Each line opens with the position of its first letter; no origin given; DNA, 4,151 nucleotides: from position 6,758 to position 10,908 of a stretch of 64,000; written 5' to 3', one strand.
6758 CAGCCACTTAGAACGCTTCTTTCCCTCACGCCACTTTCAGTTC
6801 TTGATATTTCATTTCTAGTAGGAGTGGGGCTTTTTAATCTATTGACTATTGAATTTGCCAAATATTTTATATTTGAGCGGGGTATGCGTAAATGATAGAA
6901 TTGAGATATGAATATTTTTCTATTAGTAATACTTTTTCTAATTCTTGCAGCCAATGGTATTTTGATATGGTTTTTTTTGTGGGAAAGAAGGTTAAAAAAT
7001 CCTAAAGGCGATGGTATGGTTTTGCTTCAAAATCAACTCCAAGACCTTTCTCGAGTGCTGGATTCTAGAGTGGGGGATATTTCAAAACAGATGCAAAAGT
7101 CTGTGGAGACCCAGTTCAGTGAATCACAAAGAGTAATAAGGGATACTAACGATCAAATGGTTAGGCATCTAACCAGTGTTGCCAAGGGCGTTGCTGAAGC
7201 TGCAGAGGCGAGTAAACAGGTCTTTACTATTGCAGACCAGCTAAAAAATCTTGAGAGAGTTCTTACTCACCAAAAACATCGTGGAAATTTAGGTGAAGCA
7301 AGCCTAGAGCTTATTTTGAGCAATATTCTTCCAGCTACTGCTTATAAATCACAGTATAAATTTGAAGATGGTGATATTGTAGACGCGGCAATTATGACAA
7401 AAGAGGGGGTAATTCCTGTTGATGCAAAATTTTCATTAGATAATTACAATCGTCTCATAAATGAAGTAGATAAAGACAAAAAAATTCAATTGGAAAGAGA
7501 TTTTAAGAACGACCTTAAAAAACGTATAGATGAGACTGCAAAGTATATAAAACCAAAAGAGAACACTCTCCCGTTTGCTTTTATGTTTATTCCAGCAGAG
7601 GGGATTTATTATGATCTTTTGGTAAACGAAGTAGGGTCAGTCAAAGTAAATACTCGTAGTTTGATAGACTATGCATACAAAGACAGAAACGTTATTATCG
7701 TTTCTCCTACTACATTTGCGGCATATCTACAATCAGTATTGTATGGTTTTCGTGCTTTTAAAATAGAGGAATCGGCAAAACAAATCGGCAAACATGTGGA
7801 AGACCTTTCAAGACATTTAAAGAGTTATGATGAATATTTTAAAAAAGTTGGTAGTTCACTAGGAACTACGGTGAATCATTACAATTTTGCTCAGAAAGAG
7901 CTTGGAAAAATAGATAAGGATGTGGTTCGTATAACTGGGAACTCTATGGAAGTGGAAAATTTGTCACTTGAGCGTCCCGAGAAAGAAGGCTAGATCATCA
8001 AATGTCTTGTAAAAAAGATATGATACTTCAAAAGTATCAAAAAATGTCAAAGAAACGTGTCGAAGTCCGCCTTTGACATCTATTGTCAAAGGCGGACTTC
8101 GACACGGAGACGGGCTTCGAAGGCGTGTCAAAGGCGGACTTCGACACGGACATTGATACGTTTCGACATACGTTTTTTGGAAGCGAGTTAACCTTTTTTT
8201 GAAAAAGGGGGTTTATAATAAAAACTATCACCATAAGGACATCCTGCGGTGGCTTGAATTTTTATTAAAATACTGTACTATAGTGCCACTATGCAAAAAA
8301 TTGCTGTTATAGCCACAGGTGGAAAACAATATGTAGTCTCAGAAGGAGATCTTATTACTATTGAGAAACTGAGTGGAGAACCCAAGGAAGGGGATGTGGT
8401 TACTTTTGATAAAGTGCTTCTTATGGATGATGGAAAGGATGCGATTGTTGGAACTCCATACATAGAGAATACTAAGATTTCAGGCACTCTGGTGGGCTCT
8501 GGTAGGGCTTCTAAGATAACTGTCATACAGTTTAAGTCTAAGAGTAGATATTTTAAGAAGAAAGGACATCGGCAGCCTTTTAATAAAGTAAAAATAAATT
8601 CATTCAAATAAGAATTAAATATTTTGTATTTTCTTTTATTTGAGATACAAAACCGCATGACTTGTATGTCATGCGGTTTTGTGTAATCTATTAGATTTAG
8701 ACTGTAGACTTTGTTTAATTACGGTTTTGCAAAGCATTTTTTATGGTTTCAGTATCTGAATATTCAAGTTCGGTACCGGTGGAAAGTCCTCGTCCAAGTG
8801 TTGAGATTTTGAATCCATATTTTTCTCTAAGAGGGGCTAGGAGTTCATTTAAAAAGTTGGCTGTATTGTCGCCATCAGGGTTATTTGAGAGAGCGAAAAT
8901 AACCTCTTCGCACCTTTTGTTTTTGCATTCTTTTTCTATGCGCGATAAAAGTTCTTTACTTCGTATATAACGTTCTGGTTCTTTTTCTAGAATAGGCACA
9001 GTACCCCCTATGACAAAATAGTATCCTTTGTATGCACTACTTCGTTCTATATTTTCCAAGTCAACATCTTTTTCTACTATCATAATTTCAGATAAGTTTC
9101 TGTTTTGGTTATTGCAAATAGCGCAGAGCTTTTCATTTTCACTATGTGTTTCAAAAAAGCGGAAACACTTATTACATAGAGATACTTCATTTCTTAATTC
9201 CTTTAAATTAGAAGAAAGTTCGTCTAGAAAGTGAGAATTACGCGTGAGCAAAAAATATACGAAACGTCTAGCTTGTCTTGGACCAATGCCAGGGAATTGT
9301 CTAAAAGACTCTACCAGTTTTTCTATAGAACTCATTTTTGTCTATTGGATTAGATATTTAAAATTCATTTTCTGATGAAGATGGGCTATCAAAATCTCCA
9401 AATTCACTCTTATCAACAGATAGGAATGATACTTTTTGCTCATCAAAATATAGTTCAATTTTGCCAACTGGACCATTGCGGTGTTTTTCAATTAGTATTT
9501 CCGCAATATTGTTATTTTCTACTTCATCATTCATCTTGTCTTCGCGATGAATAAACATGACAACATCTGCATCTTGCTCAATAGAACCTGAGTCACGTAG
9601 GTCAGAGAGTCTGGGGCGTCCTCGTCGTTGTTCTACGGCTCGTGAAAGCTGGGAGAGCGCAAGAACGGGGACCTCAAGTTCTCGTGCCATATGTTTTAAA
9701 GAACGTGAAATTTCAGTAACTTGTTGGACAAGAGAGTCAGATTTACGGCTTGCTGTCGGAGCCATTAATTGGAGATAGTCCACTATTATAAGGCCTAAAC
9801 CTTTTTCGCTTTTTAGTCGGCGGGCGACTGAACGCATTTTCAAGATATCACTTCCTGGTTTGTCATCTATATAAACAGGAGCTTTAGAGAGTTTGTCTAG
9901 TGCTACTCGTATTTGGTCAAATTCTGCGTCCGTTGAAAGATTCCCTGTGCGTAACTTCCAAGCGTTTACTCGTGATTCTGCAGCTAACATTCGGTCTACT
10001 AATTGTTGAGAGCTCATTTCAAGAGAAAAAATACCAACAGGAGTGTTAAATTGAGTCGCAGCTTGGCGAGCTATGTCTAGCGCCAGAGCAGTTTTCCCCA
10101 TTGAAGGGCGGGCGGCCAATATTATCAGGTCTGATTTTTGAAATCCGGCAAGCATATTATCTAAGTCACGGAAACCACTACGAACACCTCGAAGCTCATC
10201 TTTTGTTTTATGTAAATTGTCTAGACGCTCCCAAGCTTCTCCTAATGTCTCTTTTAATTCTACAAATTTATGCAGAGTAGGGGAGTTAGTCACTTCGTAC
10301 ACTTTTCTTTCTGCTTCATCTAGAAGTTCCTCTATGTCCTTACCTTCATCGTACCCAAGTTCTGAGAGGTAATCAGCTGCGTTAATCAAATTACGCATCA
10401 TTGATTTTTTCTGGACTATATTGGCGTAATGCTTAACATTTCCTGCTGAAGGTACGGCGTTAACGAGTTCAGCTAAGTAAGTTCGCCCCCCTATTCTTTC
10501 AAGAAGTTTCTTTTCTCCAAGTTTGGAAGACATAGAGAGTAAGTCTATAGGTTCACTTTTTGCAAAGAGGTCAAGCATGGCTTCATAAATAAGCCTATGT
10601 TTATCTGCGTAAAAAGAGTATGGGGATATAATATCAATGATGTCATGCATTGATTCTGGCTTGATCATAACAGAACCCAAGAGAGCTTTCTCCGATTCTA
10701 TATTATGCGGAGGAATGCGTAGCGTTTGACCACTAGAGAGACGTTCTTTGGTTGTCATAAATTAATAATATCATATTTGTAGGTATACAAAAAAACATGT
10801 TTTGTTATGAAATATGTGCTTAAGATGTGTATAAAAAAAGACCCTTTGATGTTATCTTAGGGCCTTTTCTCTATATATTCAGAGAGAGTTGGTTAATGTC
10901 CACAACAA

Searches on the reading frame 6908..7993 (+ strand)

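Call 64: search_protein_families(library=pfam, proteins=[window:6908-7993:+], max_evalue=1e-8)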
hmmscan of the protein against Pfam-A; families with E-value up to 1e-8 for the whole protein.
window:6908-7993:+ (361 aa): 1 family
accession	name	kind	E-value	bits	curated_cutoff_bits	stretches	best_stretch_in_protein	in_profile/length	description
PF02646.22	RmuC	-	6.4e-51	173.6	26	1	60-334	4-273/291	RmuC family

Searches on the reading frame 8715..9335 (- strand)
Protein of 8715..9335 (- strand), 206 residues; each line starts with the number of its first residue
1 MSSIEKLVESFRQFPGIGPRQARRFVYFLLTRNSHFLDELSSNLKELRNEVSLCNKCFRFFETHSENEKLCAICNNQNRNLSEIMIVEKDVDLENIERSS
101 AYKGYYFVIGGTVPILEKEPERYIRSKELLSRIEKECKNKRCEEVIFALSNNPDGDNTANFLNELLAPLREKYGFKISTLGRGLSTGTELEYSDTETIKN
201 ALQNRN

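Call 64: search_protein_families(library=pfam, proteins=[window:8715-9335:-], max_evalue=1e-8)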
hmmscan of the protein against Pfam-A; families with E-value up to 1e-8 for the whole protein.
window:8715-9335:- (206 aa): 2 families
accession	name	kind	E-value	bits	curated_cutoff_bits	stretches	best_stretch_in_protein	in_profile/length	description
PF13662.12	Toprim_4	-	1.1e-11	45.2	25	1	82-178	1-82/85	Toprim domain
PF21176.3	RecR_HhH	-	1.5e-09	38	27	1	4-46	1-43/45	RecR, helix-hairpin-helix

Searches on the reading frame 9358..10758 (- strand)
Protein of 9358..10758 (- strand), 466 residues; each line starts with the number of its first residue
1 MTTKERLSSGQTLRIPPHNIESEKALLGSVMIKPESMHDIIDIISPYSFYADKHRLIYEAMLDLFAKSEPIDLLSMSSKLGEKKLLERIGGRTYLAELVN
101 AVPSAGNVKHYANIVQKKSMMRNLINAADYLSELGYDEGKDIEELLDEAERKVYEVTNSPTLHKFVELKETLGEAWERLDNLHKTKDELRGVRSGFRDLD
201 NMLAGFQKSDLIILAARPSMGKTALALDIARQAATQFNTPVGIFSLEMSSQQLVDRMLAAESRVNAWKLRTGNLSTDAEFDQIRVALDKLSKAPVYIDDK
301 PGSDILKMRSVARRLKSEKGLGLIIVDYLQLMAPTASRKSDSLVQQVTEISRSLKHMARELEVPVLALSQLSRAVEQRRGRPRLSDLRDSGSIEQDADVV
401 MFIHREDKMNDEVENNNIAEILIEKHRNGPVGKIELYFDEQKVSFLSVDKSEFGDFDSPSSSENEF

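Call 38: search_protein_families(library=pfam, proteins=[window:9358-10758:-], max_evalue=0.001)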
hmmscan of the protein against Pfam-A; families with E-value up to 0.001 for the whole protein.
window:9358-10758:- (466 aa): 4 families
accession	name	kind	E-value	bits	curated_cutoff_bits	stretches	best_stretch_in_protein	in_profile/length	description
PF03796.21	DnaB_C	-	4.3e-102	341.3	27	1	191-445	1-253/255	DnaB-like helicase C terminal domain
PF00772.26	DnaB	-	1.5e-34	118.5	23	1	16-116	2-102/103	DnaB-like helicase N terminal domain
PF13481.12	AAA_25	-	1.4e-11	44.8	27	1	193-371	16-190/195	AAA domain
PF06745.19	ATPase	-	0.00056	19.8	26.6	0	192-268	1-78/231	KaiC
